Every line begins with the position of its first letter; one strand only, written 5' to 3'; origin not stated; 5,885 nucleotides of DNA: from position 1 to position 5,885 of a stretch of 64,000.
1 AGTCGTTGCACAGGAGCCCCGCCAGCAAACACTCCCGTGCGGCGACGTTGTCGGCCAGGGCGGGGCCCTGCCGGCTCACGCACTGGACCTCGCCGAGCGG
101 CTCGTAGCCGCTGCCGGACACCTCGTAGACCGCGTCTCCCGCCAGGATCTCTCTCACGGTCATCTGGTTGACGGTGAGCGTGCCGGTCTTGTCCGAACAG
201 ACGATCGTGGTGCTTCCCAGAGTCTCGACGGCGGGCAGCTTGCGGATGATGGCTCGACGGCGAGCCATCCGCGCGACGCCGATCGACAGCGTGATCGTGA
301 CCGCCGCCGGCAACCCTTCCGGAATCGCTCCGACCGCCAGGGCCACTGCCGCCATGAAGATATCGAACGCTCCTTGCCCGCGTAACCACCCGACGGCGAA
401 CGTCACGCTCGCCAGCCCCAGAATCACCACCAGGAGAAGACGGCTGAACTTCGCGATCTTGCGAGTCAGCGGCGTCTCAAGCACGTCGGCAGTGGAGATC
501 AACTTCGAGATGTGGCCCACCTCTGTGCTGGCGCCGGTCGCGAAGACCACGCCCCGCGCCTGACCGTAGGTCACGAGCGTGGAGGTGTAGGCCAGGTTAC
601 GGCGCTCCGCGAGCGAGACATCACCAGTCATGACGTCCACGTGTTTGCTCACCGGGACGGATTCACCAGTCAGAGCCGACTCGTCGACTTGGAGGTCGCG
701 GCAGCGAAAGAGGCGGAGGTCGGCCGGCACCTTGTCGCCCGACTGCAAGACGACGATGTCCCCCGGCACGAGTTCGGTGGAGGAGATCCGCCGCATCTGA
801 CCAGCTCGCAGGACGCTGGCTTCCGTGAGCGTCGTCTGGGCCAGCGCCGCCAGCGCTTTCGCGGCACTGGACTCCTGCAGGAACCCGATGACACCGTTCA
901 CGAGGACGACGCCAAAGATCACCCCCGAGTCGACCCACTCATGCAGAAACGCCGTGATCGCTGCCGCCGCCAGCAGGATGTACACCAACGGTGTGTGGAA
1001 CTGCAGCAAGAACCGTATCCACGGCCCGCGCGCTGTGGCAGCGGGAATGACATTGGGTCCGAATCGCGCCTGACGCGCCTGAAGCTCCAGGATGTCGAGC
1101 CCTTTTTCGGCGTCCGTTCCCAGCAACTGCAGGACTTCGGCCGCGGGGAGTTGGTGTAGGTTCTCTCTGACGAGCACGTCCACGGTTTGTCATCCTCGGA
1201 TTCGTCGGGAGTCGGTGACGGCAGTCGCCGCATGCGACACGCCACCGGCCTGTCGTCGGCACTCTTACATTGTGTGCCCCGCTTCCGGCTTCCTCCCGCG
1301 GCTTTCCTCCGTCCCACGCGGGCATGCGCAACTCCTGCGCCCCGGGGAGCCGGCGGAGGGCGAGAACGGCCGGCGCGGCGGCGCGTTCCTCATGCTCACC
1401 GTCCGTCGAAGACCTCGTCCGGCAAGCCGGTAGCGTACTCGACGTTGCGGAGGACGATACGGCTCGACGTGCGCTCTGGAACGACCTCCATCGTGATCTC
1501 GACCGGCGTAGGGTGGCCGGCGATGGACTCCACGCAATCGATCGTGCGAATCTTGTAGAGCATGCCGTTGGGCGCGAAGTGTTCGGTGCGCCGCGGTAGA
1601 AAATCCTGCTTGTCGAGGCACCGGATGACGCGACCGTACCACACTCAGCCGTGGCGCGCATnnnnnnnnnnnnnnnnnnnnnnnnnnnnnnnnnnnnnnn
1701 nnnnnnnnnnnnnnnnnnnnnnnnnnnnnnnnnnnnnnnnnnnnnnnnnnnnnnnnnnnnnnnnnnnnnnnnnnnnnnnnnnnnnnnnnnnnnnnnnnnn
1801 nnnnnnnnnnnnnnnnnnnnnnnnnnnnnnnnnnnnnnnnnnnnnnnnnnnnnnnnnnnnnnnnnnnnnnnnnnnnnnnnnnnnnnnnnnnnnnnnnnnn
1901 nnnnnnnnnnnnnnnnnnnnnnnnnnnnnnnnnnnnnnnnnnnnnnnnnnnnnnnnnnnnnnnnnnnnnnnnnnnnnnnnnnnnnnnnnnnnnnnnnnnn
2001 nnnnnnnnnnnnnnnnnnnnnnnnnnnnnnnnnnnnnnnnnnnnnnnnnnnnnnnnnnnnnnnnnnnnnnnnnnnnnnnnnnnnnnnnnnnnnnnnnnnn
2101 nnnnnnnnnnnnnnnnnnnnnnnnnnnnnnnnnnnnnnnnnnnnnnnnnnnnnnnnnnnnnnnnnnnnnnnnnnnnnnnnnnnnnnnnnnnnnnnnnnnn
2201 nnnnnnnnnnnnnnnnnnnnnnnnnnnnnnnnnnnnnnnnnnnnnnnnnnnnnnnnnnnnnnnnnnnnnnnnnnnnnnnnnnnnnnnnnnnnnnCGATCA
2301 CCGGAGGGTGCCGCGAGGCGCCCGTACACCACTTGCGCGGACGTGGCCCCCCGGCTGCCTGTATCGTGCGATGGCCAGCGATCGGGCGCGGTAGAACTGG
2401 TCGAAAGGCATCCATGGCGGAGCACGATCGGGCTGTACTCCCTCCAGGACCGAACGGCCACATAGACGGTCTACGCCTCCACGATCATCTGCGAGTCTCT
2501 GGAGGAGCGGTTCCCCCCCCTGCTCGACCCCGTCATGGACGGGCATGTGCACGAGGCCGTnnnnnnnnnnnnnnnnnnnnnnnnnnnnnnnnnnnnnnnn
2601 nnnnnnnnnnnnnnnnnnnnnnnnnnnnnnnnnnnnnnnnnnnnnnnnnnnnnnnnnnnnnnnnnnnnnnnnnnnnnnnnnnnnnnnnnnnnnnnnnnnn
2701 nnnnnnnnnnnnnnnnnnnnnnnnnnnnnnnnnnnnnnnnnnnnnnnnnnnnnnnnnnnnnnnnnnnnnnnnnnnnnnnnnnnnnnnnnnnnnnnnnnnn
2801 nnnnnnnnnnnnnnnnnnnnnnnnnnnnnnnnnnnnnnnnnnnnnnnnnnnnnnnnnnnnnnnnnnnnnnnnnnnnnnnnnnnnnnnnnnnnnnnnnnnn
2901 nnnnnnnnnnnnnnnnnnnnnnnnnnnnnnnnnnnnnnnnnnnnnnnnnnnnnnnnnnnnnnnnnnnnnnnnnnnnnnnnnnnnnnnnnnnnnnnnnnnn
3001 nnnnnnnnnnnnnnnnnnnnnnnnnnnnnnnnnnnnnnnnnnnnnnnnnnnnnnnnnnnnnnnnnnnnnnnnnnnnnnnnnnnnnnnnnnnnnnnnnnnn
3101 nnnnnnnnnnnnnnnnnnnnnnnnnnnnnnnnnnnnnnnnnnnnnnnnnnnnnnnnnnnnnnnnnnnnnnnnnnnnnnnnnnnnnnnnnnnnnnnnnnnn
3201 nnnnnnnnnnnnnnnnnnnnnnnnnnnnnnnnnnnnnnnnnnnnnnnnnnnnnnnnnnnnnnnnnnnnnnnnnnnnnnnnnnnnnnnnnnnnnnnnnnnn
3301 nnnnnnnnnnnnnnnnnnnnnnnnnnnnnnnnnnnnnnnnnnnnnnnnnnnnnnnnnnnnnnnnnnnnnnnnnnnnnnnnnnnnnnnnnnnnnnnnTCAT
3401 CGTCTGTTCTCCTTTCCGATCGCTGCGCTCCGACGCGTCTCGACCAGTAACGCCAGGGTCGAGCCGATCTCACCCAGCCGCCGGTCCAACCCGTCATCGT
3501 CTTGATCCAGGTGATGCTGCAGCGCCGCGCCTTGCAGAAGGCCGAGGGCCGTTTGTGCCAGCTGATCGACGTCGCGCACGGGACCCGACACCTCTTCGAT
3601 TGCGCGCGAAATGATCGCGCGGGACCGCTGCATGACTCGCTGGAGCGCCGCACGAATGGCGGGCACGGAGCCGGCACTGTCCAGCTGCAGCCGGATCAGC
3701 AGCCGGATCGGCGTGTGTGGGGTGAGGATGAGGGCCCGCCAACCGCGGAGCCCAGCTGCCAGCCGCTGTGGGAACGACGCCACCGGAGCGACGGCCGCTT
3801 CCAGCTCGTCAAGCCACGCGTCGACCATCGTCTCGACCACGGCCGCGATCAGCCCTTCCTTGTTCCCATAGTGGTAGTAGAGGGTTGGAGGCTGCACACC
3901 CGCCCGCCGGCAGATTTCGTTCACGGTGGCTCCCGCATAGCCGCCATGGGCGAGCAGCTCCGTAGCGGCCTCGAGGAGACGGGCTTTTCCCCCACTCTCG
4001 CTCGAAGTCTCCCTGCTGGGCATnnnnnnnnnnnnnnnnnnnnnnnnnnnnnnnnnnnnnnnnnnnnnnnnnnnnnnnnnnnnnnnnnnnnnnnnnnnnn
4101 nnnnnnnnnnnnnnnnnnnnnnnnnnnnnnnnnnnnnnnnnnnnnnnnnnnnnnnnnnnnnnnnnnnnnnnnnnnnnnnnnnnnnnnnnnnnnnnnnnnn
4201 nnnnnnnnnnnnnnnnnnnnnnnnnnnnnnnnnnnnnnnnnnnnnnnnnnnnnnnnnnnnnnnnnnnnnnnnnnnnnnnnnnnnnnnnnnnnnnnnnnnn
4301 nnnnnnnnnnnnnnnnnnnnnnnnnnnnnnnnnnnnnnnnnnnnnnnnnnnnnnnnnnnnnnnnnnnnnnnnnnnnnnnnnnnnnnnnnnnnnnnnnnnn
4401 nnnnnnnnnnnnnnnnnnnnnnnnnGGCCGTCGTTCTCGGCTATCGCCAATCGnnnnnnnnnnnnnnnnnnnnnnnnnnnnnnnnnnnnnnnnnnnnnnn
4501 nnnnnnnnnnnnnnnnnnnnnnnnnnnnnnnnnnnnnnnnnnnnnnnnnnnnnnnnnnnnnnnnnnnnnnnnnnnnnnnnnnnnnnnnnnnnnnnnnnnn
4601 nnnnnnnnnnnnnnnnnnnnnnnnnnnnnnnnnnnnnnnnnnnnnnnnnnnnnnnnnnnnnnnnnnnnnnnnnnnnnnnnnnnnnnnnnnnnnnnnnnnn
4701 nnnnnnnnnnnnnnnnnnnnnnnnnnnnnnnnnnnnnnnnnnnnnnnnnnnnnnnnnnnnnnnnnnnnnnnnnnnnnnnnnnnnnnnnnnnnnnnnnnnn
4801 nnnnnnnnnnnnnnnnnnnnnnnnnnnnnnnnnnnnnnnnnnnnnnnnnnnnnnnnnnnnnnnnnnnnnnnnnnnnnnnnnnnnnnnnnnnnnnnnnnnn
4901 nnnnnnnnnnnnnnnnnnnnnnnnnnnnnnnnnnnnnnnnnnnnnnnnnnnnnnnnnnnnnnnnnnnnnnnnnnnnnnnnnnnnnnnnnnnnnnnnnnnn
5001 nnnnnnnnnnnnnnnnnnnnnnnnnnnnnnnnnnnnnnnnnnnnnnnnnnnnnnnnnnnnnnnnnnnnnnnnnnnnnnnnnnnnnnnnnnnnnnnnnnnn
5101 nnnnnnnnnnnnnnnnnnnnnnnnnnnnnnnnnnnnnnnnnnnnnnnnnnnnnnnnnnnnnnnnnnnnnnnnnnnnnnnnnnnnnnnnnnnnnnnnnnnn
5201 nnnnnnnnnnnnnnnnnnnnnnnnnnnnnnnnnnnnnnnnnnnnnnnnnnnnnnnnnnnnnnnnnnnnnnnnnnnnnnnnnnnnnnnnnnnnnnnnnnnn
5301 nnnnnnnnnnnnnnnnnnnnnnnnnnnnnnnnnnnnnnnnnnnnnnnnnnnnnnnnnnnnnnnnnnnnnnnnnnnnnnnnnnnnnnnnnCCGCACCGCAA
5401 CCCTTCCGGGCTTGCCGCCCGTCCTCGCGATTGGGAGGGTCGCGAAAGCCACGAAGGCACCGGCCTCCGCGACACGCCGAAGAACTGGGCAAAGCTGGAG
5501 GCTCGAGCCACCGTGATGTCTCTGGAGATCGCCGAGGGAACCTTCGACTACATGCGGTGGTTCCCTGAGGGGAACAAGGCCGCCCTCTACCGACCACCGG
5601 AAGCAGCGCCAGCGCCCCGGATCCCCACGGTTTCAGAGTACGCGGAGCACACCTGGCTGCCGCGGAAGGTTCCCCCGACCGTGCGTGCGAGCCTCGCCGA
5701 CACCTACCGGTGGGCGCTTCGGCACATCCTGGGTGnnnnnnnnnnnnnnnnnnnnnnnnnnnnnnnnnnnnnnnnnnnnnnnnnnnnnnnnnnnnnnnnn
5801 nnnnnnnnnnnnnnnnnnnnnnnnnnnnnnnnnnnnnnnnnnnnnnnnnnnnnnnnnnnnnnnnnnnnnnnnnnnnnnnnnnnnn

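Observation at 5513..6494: Decayed integrase sits outside the distal att copy, which suggests tandem accretion at the same tRNA site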

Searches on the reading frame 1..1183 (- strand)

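Call 11: search_protein_families(library=pfam, proteins=[window:1-1183:-], max_evalue=0.01)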
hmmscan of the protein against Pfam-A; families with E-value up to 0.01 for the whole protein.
window:1-1183:- (394 aa): 2 families
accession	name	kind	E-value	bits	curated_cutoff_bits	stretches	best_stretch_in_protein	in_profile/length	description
PF00122.25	E1-E2_ATPase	-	1.4e-51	175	28.1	1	120-309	5-181/181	E1-E2 ATPase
PF00690.31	Cation_ATPase_N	-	5.4e-18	64.9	20.4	1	10-76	2-68/69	Cation transporter/ATPase, N-terminus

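Call 61: find_homologous_proteins(query=window:1-1183:-, max_evalue=1e-100)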
Query window:1-1183:- (394 aa): 973 proteins with E <= 1e-100 among 8000 candidates; the best 120 are listed.
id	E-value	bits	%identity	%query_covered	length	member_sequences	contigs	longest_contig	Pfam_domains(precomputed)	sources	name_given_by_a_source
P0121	2.0e-213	726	87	100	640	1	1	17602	PF00702.33,PF13246.13,PF00690.32,PF00122.26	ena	-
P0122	1.5e-211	720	86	100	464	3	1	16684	PF13246.13,PF00690.32,PF00122.26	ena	-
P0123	2.4e-208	710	86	100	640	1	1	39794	PF13246.13,PF00690.32,PF00122.26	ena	-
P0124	4.4e-208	709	84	100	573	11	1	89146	PF13246.13,PF00690.32,PF00122.26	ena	-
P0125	6.8e-201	685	82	100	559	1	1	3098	PF13246.13,PF00690.32,PF00122.26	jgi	jgi:Ca2+-transporting ATPase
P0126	4.8e-186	636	79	96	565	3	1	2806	PF00690.32,PF00122.26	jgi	jgi:magnesium-transporting ATPase (P-type)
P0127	3.7e-171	587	71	100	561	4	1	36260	PF13246.13,PF00690.32,PF00122.26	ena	-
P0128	1.2e-169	582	72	99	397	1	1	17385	PF00690.32,PF00122.26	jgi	-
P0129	3.2e-169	581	70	100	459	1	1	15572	PF13246.13,PF00690.32,PF00122.26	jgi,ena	-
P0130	3.0e-168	578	72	100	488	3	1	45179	PF13246.13,PF00690.32,PF00122.26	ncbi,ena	-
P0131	2.7e-167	575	71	100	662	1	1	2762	PF00702.33,PF13246.13,PF00690.32,PF00122.26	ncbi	ncbi:MAG: cation-translocating P-type ATPase, partial [Novipirellula sp. JB048]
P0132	4.1e-165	567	69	100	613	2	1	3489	PF00702.33,PF13246.13,PF00690.32,PF00122.26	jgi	-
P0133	8.1e-165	566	69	100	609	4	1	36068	PF00702.33,PF13246.13,PF00690.32,PF00122.26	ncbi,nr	ncbi:MAG TPA: HAD family hydrolase, partial [Nitrospirae bacterium]|nr:HAD family hydrolase [Nitrosp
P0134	2.2e-163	562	68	100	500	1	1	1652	PF13246.13,PF00690.32,PF00122.26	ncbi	ncbi:MAG: HAD-IC family P-type ATPase, partial [Pirellulaceae bacterium]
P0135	2.6e-160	552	67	100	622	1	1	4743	PF13246.13,PF00690.32,PF00122.26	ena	-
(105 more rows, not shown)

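Call 62: find_encoding_contigs(protein=P0124, flank=10000, max_places=3)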
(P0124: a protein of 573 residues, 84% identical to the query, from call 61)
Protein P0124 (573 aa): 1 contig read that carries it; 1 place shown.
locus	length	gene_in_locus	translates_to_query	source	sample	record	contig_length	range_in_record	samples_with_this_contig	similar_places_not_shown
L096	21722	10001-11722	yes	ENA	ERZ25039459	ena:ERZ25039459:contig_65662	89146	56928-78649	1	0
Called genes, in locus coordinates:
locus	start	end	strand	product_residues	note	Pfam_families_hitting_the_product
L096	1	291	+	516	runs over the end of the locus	PF00702:Hydrolase (faint), PF13419:HAD_2 (faint), PF13242:Hydrolase_like, PF01300:Sua5_yciO_yrdC, PF03481:Sua5_C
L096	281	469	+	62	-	PF00132:Hexapep (weak)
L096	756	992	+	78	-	-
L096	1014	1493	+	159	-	PF01595:CNNM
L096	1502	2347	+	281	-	PF00571:CBS (weak), PF03471:CorC_HlyC (weak)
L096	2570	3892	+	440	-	PF13091:PLDc_2, PF00614:PLDc (faint), PF13091:PLDc_2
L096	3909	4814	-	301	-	PF00126:HTH_1, PF03466:LysR_substrate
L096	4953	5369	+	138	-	PF02482:Ribosomal_S30AE (weak)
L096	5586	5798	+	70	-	PF02599:CsrA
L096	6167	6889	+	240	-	PF00582:Usp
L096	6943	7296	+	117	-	-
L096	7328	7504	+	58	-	PF00582:Usp (weak)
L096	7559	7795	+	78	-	PF00582:Usp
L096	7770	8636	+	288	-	PF00582:Usp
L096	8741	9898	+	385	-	PF00582:Usp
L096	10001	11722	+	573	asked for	PF00690:Cation_ATPase_N, PF00122:E1-E2_ATPase, PF13246:Cation_ATPase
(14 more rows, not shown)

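Call 63: find_encoding_contigs(protein=P0123, flank=10000, max_places=3)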
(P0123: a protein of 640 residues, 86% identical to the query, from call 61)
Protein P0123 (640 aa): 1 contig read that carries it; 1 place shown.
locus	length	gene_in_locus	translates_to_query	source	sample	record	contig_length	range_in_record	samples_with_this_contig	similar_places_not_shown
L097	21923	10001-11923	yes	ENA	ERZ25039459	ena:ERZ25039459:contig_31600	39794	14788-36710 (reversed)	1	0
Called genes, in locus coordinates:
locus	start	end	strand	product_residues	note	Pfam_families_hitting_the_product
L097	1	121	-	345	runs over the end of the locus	PF14706:Tnp_DNA_bind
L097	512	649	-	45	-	-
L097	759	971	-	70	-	-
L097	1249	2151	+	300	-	-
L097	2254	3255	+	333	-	PF07963:N_methyl (weak), PF07596:SBP_bac_10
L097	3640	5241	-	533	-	PF01595:CNNM, PF00571:CBS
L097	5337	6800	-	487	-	PF00126:HTH_1, PF03466:LysR_substrate (weak)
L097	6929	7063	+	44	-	-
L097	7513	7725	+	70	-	PF02599:CsrA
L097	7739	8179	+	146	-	-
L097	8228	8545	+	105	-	-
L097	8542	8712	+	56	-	PF00582:Usp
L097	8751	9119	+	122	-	PF00582:Usp (weak)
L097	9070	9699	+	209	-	PF00582:Usp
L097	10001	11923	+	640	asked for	PF00690:Cation_ATPase_N, PF00122:E1-E2_ATPase, PF13246:Cation_ATPase (weak)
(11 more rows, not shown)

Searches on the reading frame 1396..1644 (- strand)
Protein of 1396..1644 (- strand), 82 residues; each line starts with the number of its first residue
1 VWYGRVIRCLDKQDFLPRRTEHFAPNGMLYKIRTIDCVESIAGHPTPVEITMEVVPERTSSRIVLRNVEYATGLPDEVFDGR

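Call 11: search_protein_families(library=pfam, proteins=[window:1396-1644:-], max_evalue=0.01)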
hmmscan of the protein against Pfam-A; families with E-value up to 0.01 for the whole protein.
window:1396-1644:- (82 aa): 1 family
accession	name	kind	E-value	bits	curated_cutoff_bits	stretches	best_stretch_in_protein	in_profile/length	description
PF17131.11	LolA_like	-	2.1e-13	50.8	30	1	3-80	101-178/184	Outer membrane lipoprotein-sorting protein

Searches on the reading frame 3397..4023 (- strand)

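Call 72: search_protein_families(library=pfam, proteins=[window:3397-4023:-], max_evalue=0.01)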
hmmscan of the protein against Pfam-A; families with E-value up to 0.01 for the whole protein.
window:3397-4023:- (208 aa): 6 families
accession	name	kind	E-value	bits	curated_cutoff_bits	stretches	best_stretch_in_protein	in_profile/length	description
PF00440.29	TetR_N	-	4.7e-17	61.9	24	1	16-62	1-47/47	Bacterial regulatory proteins, tetR family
PF16925.10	TetR_C_13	-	4.4e-05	24.3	27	1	108-181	26-104/109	Tetracyclin repressor-like, C-terminal domain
PF21993.1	TetR_C_13_2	-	0.00054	20.6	27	1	113-180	31-98/103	Transcriptional regulator LmrA/YxaF-like, C-terminal domain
PF13022.12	HTH_Tnp_1_2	-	0.005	17.4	27.9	0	20-77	15-70/122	Helix-turn-helix of insertion element transposase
PF12840.13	HTH_20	-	0.005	17.2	27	0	28-51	15-38/51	Helix-turn-helix domain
PF01527.26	HTH_Tnp_1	-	0.0052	17.4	24.1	0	30-49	22-41/75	Transposase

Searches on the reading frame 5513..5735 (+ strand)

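Call 11: search_protein_families(library=pfam, proteins=[window:5513-5735:+], max_evalue=0.01)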
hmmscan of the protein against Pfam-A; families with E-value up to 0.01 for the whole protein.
window:5513-5735:+ (74 aa): 1 family
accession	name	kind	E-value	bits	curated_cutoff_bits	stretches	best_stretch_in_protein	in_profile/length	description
PF12167.14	Arm-DNA-bind_2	-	0.0055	17.1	22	1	5-19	49-63/65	Arm DNA-binding domain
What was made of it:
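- On Tyrosine recombinase / phage integrase with arm-binding domain (Pfam PF00589 + PF12167): The Pfam match from 5513 is below cut-off (17.1 bits against 22; call 11).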
